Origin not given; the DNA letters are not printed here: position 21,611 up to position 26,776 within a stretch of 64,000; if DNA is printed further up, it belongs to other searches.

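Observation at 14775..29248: Cas-free Tn7-like element with a natural TnsA-TnsB fusion and a long TniQ, next to a tRNA-Arg(CCG) 3' end in the absence of any integrase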

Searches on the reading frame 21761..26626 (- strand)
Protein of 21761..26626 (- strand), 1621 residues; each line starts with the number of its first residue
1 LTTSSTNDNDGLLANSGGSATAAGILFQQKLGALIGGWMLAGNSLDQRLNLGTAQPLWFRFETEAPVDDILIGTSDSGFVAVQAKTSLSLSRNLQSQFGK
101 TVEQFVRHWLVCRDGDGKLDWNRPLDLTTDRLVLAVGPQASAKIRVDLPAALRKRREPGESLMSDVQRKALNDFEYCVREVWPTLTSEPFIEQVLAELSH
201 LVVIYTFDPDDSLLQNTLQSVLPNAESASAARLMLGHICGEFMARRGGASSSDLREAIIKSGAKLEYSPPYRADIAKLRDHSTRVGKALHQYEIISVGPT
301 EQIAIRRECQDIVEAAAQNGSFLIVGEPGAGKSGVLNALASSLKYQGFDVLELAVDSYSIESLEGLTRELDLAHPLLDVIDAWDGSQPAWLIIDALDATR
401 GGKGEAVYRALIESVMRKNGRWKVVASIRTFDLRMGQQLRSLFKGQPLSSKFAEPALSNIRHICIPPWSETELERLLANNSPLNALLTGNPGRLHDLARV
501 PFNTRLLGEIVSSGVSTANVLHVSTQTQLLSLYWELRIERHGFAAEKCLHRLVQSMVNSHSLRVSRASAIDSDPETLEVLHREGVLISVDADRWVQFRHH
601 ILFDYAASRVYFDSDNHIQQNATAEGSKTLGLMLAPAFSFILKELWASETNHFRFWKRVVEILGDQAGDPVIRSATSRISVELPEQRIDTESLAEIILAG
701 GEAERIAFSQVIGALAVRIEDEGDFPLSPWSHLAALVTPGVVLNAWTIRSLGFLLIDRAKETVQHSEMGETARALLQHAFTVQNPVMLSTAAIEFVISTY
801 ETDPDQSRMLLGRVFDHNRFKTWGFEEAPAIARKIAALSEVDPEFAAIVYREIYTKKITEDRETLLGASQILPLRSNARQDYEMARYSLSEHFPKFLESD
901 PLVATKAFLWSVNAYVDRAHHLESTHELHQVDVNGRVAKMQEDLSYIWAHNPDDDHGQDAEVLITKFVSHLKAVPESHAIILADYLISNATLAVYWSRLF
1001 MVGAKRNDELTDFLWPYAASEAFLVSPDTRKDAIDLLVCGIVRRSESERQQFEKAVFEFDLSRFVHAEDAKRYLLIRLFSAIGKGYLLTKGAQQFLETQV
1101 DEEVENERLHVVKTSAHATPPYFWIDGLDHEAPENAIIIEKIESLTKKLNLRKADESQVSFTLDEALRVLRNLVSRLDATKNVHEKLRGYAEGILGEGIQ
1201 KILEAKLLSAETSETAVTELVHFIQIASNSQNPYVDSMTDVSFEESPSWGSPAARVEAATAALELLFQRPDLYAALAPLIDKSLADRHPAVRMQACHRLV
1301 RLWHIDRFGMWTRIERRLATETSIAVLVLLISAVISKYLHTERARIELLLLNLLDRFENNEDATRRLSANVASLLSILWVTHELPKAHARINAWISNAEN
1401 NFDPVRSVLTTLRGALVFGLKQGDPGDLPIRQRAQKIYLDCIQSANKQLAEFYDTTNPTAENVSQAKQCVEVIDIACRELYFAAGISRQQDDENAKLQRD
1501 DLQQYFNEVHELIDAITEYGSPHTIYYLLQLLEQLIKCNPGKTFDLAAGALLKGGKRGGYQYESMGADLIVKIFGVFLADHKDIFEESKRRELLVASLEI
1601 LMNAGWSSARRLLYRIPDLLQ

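Call 4: search_protein_families(library=pfam, proteins=[window:21761-26626:-], max_evalue=0.01)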
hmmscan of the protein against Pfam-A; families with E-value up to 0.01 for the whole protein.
window:21761-26626:- (1621 aa): 5 families
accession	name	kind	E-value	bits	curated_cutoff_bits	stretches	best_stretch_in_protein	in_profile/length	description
PF13191.12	AAA_16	-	6.2e-06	27.2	32.6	1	311-414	14-123/167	AAA ATPase domain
PF24883.2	NPHP3_N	-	9.1e-05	23.1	24.8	0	307-349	10-52/164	Nephrocystin 3, N-terminal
PF20720.3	nSTAND3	-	0.00074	19.7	27.2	1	307-356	5-52/155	Novel STAND NTPase 3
PF13604.12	AAA_30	-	0.0011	19.2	27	1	311-364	8-63/191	AAA domain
PF13401.12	AAA_22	-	0.0035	18.1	27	0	318-359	4-45/130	AAA domain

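Call 9: search_protein_families(library=ncbifam, proteins=[window:21761-26626:-], max_evalue=1)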
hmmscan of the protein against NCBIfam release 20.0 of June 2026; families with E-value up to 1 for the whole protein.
window:21761-26626:- (1621 aa): 12 families
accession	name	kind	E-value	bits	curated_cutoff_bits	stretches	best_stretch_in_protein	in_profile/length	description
TIGR03420.1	DnaA_homol_Hda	equivalog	0.003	17.1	194.8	1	314-387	33-106/226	DnaA regulatory inactivator Hda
TIGR00064.1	ftsY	equivalog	0.0071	15.6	260.7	1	313-400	73-158/279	signal recognition particle-docking protein FtsY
NF006746.0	PRK09270.1-5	subfamily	0.0095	14.9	250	1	308-360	8-62/210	nucleoside/nucleotide kinase family protein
NF006958.0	PRK09435.1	equivalog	0.013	14.6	329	1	320-360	58-98/333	methylmalonyl Co-A mutase-associated GTPase MeaB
TIGR01448.2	helicase_RecD2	equivalog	0.014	13.6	500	1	288-348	300-360/713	SF1B family DNA helicase RecD2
TIGR00750.1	lao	equivalog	0.018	14.1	240.75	1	323-359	38-74/300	methylmalonyl Co-A mutase-associated GTPase MeaB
NF008379.0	PRK11174.1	equivalog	0.019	13.7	684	1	318-361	375-414/588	heme ABC transporter permease/ATP-binding protein CydD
NF047389.1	ATPase_Sll1717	subfamily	0.05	12.7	75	0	314-364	24-72/454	P-loop ATPase, Sll1717 family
TIGR02768.1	TraA_Ti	equivalog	0.13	10.5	590.45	1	301-363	356-419/751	Ti-type conjugative transfer relaxase TraA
NF010068.0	PRK13548.1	equivalog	0.14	11.2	261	1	313-346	24-58/261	heme ABC transporter ATP-binding protein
NF041815.1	Avs4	equivalog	0.15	9.2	1500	1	301-430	185-312/1579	AVAST type 4 anti-phage nuclease Avs4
NF053860.1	DS41_1_antiphage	equivalog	0.18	10.7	370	0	310-361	30-79/448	anti-phage protein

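Call 110: search_protein_families(library=padloc, proteins=[window:21761-26626:-], max_evalue=0.001)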
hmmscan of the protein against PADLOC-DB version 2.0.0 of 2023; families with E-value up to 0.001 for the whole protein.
window:21761-26626:- (1621 aa): 3 families
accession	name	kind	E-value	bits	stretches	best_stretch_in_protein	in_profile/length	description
PDLC04702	PDC-M54A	-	0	2124.8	1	8-1621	8-1621/1621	-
PDLC04700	PDC-M54A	-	4.6e-291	966.6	1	16-1620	2-1656/1657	-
PDLC04701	PDC-M54A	-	5.1e-277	920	1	474-1621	2-1144/1144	-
